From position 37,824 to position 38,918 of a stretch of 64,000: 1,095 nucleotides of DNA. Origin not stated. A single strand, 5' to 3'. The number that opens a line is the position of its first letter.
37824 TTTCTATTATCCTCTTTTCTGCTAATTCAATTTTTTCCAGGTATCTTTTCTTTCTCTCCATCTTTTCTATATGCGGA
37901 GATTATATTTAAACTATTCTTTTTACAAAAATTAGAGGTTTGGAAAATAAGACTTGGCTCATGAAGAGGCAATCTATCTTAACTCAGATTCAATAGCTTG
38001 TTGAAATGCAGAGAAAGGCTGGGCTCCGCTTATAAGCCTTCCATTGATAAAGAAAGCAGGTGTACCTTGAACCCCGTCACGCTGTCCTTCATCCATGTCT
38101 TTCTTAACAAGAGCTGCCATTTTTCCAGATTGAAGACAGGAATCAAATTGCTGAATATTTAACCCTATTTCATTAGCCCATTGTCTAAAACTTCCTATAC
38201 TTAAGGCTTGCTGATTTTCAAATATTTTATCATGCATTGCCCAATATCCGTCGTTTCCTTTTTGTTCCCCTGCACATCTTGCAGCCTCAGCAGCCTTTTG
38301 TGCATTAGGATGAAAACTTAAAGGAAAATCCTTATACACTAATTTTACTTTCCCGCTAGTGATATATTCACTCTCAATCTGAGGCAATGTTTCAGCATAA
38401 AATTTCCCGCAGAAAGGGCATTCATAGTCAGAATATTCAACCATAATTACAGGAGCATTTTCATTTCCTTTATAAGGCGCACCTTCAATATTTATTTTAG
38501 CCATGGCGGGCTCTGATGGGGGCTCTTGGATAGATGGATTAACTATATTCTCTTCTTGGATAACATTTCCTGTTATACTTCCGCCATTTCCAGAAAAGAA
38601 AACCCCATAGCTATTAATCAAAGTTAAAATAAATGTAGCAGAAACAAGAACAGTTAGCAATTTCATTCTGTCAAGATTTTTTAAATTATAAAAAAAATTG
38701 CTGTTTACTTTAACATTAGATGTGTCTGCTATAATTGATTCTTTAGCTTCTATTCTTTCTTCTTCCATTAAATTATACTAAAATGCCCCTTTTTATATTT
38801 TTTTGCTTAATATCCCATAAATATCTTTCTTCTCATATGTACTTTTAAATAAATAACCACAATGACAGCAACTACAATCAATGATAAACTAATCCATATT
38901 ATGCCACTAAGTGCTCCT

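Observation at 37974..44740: Membrane-anchored DsbA-like oxidoreductase encoded directly next to a 1977-aa Cys/Trp-rich, sequon-saturated giant surface protein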

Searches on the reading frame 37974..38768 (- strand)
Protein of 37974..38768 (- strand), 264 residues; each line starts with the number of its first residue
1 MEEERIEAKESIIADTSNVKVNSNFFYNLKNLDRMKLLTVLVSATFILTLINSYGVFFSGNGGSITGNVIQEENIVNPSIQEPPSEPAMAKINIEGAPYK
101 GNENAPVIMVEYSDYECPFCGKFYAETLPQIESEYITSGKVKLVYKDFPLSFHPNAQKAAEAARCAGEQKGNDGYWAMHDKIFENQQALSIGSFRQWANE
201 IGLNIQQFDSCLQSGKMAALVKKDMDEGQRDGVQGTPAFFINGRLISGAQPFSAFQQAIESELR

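Call 6: search_protein_families(library=pfam, proteins=[window:37974-38768:-], max_evalue=0.01)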
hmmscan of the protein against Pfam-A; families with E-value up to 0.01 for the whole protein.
window:37974-38768:- (264 aa): 4 families
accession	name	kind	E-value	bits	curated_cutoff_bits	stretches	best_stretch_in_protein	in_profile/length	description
PF13462.12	Thioredoxin_4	-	2.4e-39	135.6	23.2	1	97-260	5-164/165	Thioredoxin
PF01323.26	DSBA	-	7.4e-23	81.8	25.6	1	110-259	3-190/191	DSBA-like thioredoxin domain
PF13098.12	Thioredoxin_2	-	1.8e-07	31.9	27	1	105-258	5-103/104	Thioredoxin-like domain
PF13743.12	Thioredoxin_5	-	0.002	18.3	27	1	155-241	76-163/186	Thioredoxin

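Call 17: search_protein_families(library=ncbifam, proteins=[window:37974-38768:-], max_evalue=0.1)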
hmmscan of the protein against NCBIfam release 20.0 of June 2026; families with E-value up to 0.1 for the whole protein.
window:37974-38768:- (264 aa): 5 families
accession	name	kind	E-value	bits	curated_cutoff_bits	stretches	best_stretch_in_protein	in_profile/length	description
NF041057.1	Rcas_1661_fam_Se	equivalog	1.2e-45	156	190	1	77-261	59-246/247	Rcas_1661 family thioredoxin-like (seleno)lipoprotein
NF047695.1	ThlDiSintDsbAHaem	equivalog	1.8e-07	30.8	290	1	109-248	42-180/206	thiol:disulfide interchange protein DsbA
NF008657.0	PRK11657.1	equivalog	3.3e-06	26.5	124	1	67-143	80-150/251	thiol:disulfide interchange protein DsbG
NF008198.0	PRK10954.1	equivalog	0.0044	16.7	279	1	177-245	109-177/207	thiol:disulfide interchange protein DsbA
NF008129.0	PRK10877.1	equivalog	0.014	14.6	215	0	222-261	189-229/237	bifunctional protein-disulfide isomerase/oxidoreductase DsbC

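Call 28: find_homologous_proteins(query=window:37974-38768:-)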
Query window:37974-38768:- (264 aa): 5685 proteins with E <= 0.001 among 6038 candidates; the best 120 are listed.
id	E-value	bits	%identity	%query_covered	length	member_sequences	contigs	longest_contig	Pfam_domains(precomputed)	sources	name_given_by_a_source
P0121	1.1e-121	423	46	88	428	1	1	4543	PF13098.14,PF01323.27,PF13462.13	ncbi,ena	-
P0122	5.5e-121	421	71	100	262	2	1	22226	PF13098.14,PF01323.27,PF13462.13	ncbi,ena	-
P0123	3.5e-118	412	69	100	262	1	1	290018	PF13098.14,PF01323.27,PF13462.13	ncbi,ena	-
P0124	4.5e-114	398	100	67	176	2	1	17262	PF13098.14,PF01323.27,PF13462.13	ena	-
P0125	4.1e-113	395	54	71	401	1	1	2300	PF13192.13,PF13743.13,PF13098.14,PF01323.27,PF13462.13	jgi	jgi:protein-disulfide isomerase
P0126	7.4e-112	391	50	73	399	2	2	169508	PF13192.13,PF13098.14,PF01323.27,PF13462.13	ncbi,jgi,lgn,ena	-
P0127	9.2e-108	377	59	62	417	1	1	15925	PF13192.13,PF13743.13,PF13098.14,PF01323.27,PF13462.13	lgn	-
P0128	1.6e-107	377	55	62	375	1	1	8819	PF13743.13,PF13098.14,PF01323.27,PF13462.13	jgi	-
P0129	2.1e-107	376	55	63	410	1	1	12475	PF13192.13,PF13743.13,PF13098.14,PF01323.27,PF13462.13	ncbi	-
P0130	3.2e-103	363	53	64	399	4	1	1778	PF13098.14,PF01323.27,PF13462.13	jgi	jgi:protein-disulfide isomerase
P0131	3.4e-103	362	63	100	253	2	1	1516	PF01323.27,PF13462.13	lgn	-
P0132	1.1e-102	361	52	68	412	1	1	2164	PF13192.13,PF13743.13,PF13098.14,PF01323.27,PF13462.13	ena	-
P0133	6.6e-101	355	54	62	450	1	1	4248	PF13192.13,PF13098.14,PF01323.27,PF13462.13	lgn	-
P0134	3.3e-100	353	54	65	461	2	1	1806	PF13098.14,PF01323.27,PF13462.13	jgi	jgi:protein-disulfide isomerase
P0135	7.5e-99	348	53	65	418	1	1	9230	PF13098.14,PF01323.27,PF13462.13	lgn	-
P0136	3.7e-98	346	46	70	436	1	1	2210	PF13098.14,PF01323.27,PF13462.13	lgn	-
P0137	1.0e-97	345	43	77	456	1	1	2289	PF13098.14,PF01323.27,PF13462.13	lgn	-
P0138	1.3e-96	341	48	66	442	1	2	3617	PF13743.13,PF13098.14,PF01323.27,PF13462.13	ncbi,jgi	-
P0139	5.0e-96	339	51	64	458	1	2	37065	PF13743.13,PF13098.14,PF01323.27,PF13462.13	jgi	jgi:protein-disulfide isomerase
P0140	6.6e-96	339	65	87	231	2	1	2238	PF01323.27,PF13462.13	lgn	-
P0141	8.8e-96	338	52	68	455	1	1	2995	PF13098.14,PF01323.27,PF13462.13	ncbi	-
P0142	1.7e-95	337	49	69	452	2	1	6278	PF13098.14,PF01323.27,PF13462.13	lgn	-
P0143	1.8e-95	337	48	70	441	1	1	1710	PF13192.13,PF13098.14,PF01323.27,PF13462.13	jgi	jgi:protein-disulfide isomerase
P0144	1.9e-95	337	51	66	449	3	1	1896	PF13098.14,PF01323.27,PF13462.13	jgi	jgi:protein-disulfide isomerase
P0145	1.8e-92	327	49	67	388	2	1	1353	PF13098.14,PF01323.27,PF13462.13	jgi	jgi:protein-disulfide isomerase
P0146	7.5e-92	325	46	75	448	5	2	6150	PF13098.14,PF01323.27,PF13462.13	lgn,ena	-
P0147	1.7e-91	324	63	86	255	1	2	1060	PF13098.14,PF01323.27,PF13462.13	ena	-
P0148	2.7e-91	323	48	69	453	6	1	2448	PF13098.14,PF01323.27,PF13462.13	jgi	jgi:protein-disulfide isomerase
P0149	4.9e-91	323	49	69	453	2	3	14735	PF13098.14,PF01323.27,PF13462.13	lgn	-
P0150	8.3e-91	322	47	66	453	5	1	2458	PF13098.14,PF01323.27,PF13462.13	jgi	jgi:protein-disulfide isomerase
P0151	1.0e-90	322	51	64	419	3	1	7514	PF13192.13,PF13098.14,PF01323.27,PF13462.13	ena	-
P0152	1.3e-90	321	45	69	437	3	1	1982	PF13098.14,PF01323.27,PF13462.13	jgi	jgi:protein-disulfide isomerase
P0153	1.3e-90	321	46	68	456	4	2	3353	PF13098.14,PF01323.27,PF13462.13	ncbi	ncbi:MAG: protein-disulfide isomerase, partial [Cellvibrionaceae bacterium]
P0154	1.8e-90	321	51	68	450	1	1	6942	PF13098.14,PF01323.27,PF13462.13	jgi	-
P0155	2.9e-90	320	50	66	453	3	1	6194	PF13098.14,PF01323.27,PF13462.13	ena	-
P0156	4.3e-90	320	45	74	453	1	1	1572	PF13098.14,PF01323.27,PF13462.13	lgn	-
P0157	4.9e-90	319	58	100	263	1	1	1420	PF13098.14,PF01323.27,PF13462.13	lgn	-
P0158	5.2e-90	319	41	89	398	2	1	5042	PF13098.14,PF01323.27,PF13462.13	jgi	jgi:protein-disulfide isomerase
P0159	1.2e-89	318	51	62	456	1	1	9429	PF13098.14,PF01323.27,PF13462.13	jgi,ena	-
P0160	4.0e-89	316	48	66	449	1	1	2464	PF13098.14,PF01323.27,PF13462.13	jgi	jgi:protein-disulfide isomerase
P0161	4.2e-89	316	49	67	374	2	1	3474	PF13098.14,PF01323.27,PF13462.13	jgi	jgi:protein-disulfide isomerase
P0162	4.3e-89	316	47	69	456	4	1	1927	PF13098.14,PF01323.27,PF13462.13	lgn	-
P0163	4.3e-89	316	46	68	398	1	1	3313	PF13743.13,PF13098.14,PF01323.27,PF13462.13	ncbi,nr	ncbi:MAG: DsbA family protein, partial [Anaerolineales bacterium]|nr:DsbA family protein [Anaeroline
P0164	4.8e-89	316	47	60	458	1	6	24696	PF13098.14,PF01323.27,PF13462.13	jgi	jgi:protein-disulfide isomerase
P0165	5.6e-89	316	48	61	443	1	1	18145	PF13098.14,PF01323.27,PF13462.13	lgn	-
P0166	1.6e-88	314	53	64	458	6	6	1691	PF13098.14,PF01323.27,PF13462.13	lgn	-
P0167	5.0e-88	313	45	66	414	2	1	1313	PF13098.14,PF01323.27,PF13462.13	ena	-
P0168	5.4e-88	313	48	60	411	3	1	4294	PF13098.14,PF01323.27,PF13462.13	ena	-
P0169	6.9e-88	312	51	63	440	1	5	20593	PF13098.14,PF01323.27,PF13462.13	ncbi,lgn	-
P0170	7.4e-88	312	62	86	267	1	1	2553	PF13098.14,PF01323.27,PF13462.13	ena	-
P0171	1.5e-87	311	47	66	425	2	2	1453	PF13098.14,PF01323.27,PF13462.13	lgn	-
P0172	1.6e-87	311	37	84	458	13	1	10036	PF13098.14,PF01323.27,PF13462.13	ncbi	-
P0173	1.8e-87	311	44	64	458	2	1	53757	PF13098.14,PF01323.27,PF13462.13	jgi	jgi:protein-disulfide isomerase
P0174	9.4e-87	309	53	64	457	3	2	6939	PF13192.13,PF13098.14,PF01323.27,PF13462.13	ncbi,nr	ncbi:MAG: DsbA family protein [Anaerolineae bacterium]|nr:DsbA family protein [Caldilineales bacteri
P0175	3.5e-86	307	51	99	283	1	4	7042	PF13098.14,PF01323.27,PF13462.13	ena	-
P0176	4.1e-86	306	49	64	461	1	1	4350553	PF13743.13,PF13098.14,PF01323.27,PF13462.13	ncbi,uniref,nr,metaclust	ncbi:DsbA family protein [Vulgatibacter incomptus]|uniref:Periplasmic thiol:disulfide interchange pr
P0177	1.1e-85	305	43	74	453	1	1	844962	PF13098.14,PF01323.27,PF13462.13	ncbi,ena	-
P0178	1.5e-85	305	56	95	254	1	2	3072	PF13098.14,PF01323.27,PF13462.13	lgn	-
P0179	2.4e-85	304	49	65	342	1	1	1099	PF13192.13,PF13098.14,PF01323.27,PF13462.13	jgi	jgi:protein-disulfide isomerase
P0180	1.6e-84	301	33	87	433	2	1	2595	PF13098.14,PF01323.27,PF13462.13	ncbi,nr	ncbi:MAG: DsbA family protein, partial [Anaerolineae bacterium]|nr:DsbA family protein [Anaerolineae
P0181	1.8e-84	301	44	66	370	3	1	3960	PF13192.13,PF13098.14,PF01323.27,PF13462.13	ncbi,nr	ncbi:MAG: DsbA family protein, partial [Anaerolineales bacterium]|nr:DsbA family protein [Anaeroline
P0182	2.1e-84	301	50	66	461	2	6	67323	PF13098.14,PF01323.27,PF13462.13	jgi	jgi:protein-disulfide isomerase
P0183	4.1e-84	300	37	76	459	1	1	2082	PF13098.14,PF01323.27,PF13462.13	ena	-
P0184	6.7e-84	299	56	91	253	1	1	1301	PF13098.14,PF01323.27,PF13462.13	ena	-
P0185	8.2e-84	299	52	63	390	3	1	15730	PF13192.13,PF13098.14,PF01323.27,PF13462.13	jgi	-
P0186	1.9e-83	298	39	81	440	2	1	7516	PF01323.27,PF13462.13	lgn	-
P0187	2.4e-83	297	41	71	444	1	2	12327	PF13098.14,PF01323.27,PF13462.13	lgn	-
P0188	3.1e-83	297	46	73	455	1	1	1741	PF13098.14,PF01323.27,PF13462.13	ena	-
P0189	3.3e-83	297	54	100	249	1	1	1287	PF01323.27,PF13462.13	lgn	-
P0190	7.1e-83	296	45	66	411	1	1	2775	PF13743.13,PF00085.27,PF13098.14,PF01323.27,PF13462.13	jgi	jgi:protein-disulfide isomerase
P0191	7.6e-83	296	47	72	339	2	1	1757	PF13098.14,PF01323.27,PF13462.13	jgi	jgi:protein-disulfide isomerase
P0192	3.0e-81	291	45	66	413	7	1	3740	PF13743.13,PF00085.27,PF13098.14,PF01323.27,PF13462.13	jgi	-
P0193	4.8e-81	290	53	68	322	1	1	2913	PF13098.14,PF01323.27,PF13462.13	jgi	jgi:protein-disulfide isomerase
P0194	7.6e-81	289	45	67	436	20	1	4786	PF13098.14,PF01323.27,PF13462.13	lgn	-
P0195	1.2e-80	289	47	71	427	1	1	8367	PF01323.27,PF13462.13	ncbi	-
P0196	1.8e-80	288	47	69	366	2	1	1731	PF13098.14,PF01323.27,PF13462.13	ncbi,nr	ncbi:MAG: thioredoxin domain-containing protein, partial [Anaerolineales bacterium]|nr:thioredoxin d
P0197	2.0e-80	288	48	62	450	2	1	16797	PF13192.13,PF13098.14,PF01323.27,PF13462.13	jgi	-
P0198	3.5e-80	287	46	68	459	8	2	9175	PF13192.13,PF13098.14,PF01323.27,PF13462.13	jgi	jgi:protein-disulfide isomerase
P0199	4.2e-80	287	50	100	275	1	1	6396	PF13098.14,PF01323.27,PF13462.13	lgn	-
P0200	1.1e-79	285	56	87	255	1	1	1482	PF01323.27,PF13462.13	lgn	-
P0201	1.1e-79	285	43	76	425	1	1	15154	PF13743.13,PF13098.14,PF01323.27,PF13462.13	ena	-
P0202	4.1e-79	284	48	64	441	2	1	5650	PF13192.13,PF13098.14,PF01323.27,PF13462.13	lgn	-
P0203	4.8e-79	283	50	69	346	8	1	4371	PF13098.14,PF01323.27,PF13462.13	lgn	-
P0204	5.0e-79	283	47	70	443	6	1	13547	PF13098.14,PF01323.27,PF13462.13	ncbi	-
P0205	5.0e-79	283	55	89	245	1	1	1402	PF01323.27,PF13462.13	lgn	-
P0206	5.7e-79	283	42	66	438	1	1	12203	PF13098.14,PF01323.27,PF13462.13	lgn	-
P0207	6.0e-79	283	50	62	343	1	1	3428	PF13098.14,PF01323.27,PF13462.13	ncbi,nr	ncbi:thioredoxin domain-containing protein, partial [Candidatus Woesearchaeota archaeon]|nr:thioredo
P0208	2.1e-78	281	45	66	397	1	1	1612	PF13743.13,PF13098.14,PF01323.27,PF05049.20,PF13462.13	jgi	jgi:protein-disulfide isomerase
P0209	3.7e-78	280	52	91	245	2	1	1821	PF13098.14,PF01323.27,PF13462.13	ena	-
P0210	4.1e-78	280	40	72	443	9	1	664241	PF13728.13,PF13743.13,PF13098.14,PF01323.27,PF13462.13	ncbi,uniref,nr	ncbi:DsbA family protein [Pyxidicoccus trucidator]|uniref:DsbA family protein n=1 Tax=Pyxidicoccus t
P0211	5.7e-78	280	51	100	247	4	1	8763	PF01323.27,PF13462.13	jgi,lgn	-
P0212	5.9e-78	280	52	67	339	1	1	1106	PF13098.14,PF01323.27,PF13462.13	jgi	jgi:protein-disulfide isomerase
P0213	6.0e-78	280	57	83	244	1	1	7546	PF01323.27,PF13462.13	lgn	-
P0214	1.3e-77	279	57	87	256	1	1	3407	PF01323.27,PF13462.13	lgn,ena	-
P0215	3.1e-77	277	49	68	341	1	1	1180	PF13098.14,PF01323.27,PF13462.13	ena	-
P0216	5.3e-77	277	43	67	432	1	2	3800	PF13098.14,PF01323.27,PF13462.13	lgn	-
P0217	1.6e-76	275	45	66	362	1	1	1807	PF13743.13,PF00085.27,PF13098.14,PF01323.27,PF13462.13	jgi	jgi:protein-disulfide isomerase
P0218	2.5e-76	274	51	100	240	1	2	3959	PF01323.27,PF13462.13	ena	-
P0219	2.8e-76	274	59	83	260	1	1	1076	PF13098.14,PF01323.27,PF13462.13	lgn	-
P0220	3.6e-76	274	46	61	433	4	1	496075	PF13098.14,PF01323.27,PF13462.13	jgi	jgi:protein-disulfide isomerase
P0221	4.5e-76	274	60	76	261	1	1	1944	PF13098.14,PF01323.27,PF13462.13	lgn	-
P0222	4.5e-76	274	57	83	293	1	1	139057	PF13098.14,PF01323.27,PF13462.13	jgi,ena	-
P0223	5.0e-76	273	51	100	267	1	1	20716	PF01323.27,PF13462.13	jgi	jgi:protein-disulfide isomerase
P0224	5.6e-76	273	45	73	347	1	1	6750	PF13098.14,PF01323.27,PF13462.13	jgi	jgi:protein-disulfide isomerase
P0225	6.5e-76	273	45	64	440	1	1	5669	PF01323.27,PF13462.13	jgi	jgi:protein-disulfide isomerase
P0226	6.9e-76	273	54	86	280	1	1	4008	PF13098.14,PF01323.27,PF13462.13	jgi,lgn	-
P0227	9.9e-76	272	54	84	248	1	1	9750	PF13098.14,PF01323.27,PF13462.13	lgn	-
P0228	1.3e-75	272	48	70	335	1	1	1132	PF01323.27,PF13462.13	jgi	jgi:protein-disulfide isomerase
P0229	2.2e-75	271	46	64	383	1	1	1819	PF13098.14,PF01323.27,PF13462.13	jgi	jgi:protein-disulfide isomerase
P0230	2.2e-75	271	52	92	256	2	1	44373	PF01323.27,PF13462.13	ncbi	-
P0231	2.5e-75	271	44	64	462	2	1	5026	PF13743.13,PF13098.14,PF01323.27,PF13462.13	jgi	jgi:protein-disulfide isomerase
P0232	8.3e-75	269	48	70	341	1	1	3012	PF13098.14,PF01323.27,PF13462.13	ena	-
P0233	8.7e-75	269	54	84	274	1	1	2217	PF13098.14,PF01323.27,PF13462.13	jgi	-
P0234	1.3e-74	269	50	88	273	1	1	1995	PF13098.14,PF01323.27,PF13462.13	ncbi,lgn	-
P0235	2.6e-74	268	52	89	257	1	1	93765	PF13098.14,PF01323.27,PF13462.13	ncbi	ncbi:MAG: thioredoxin domain-containing protein [archaeon]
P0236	5.0e-74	267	51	100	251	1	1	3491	PF13098.14,PF01323.27,PF13462.13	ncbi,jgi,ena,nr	ncbi:MAG: DsbA family protein [Nanoarchaeota archaeon]|nr:DsbA family protein [Nanoarchaeota archaeo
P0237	8.6e-74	266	47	72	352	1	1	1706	PF13743.13,PF13098.14,PF01323.27,PF13462.13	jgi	jgi:protein-disulfide isomerase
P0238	1.0e-73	266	55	87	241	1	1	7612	PF01323.27,PF13462.13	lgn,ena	-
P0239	1.5e-73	265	-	-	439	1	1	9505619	PF13728.13,PF13743.13,PF13098.14,PF01323.27,PF13462.13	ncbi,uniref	ncbi:DsbA family protein [Myxococcus sp. Y35]|uniref:DsbA family protein n=1 Tax=Pseudomyxococcus fl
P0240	2.4e-73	265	59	69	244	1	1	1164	PF13098.14,PF01323.27,PF13462.13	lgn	-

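Call 30: find_encoding_contigs(protein=P0123, flank=10000, max_places=3)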
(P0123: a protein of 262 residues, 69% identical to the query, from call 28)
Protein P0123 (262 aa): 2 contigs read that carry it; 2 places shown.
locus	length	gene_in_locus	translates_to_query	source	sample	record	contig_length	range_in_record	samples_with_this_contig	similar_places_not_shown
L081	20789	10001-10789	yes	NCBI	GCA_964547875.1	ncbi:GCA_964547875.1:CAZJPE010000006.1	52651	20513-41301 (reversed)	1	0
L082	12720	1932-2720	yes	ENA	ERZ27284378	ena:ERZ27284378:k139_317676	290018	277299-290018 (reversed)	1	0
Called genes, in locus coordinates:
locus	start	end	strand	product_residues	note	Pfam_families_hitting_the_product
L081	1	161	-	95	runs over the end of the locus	PF01909:NTP_transf_2, PF18765:Polbeta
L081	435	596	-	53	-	-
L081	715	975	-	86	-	-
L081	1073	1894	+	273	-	PF13495:Phage_int_SAM_4, PF00589:Phage_integrase, PF22823:MrpR_C_cat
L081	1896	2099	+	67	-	-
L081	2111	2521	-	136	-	PF00380:Ribosomal_S9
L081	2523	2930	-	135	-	PF00572:Ribosomal_L13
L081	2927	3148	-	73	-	-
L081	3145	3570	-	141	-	PF00828:Ribosomal_L27A (weak)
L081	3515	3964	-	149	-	-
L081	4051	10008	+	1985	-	-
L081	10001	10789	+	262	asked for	PF13462:Thioredoxin_4, PF13098:Thioredoxin_2 (weak), PF01323:DSBA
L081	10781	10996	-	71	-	-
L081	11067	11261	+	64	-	-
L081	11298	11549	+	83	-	PF01157:Ribosomal_L21e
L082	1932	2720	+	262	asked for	PF13462:Thioredoxin_4, PF13098:Thioredoxin_2 (weak), PF01323:DSBA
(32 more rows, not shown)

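Call 31: find_encoding_contigs(protein=P0122, flank=10000, max_places=3)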
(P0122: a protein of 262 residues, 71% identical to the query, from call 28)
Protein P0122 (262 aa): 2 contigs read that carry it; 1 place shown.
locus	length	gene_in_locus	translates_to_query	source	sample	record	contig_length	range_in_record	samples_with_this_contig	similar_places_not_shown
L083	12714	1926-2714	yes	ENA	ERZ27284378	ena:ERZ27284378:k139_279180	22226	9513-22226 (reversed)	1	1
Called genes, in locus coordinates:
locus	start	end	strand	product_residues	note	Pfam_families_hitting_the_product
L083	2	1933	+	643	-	?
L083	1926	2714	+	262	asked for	PF13462:Thioredoxin_4, PF13098:Thioredoxin_2 (faint), PF01323:DSBA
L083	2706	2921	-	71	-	-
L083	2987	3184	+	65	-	-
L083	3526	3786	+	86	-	-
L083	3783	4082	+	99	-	-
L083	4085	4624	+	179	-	PF04919:DUF655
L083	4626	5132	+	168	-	PF00416:Ribosomal_S13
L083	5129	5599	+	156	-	PF01479:S4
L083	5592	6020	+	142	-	PF00411:Ribosomal_S11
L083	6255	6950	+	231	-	PF01193:RNA_pol_L, PF01000:RNA_pol_A_bac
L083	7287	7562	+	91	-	-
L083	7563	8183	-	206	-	-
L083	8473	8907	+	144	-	-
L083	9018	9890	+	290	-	-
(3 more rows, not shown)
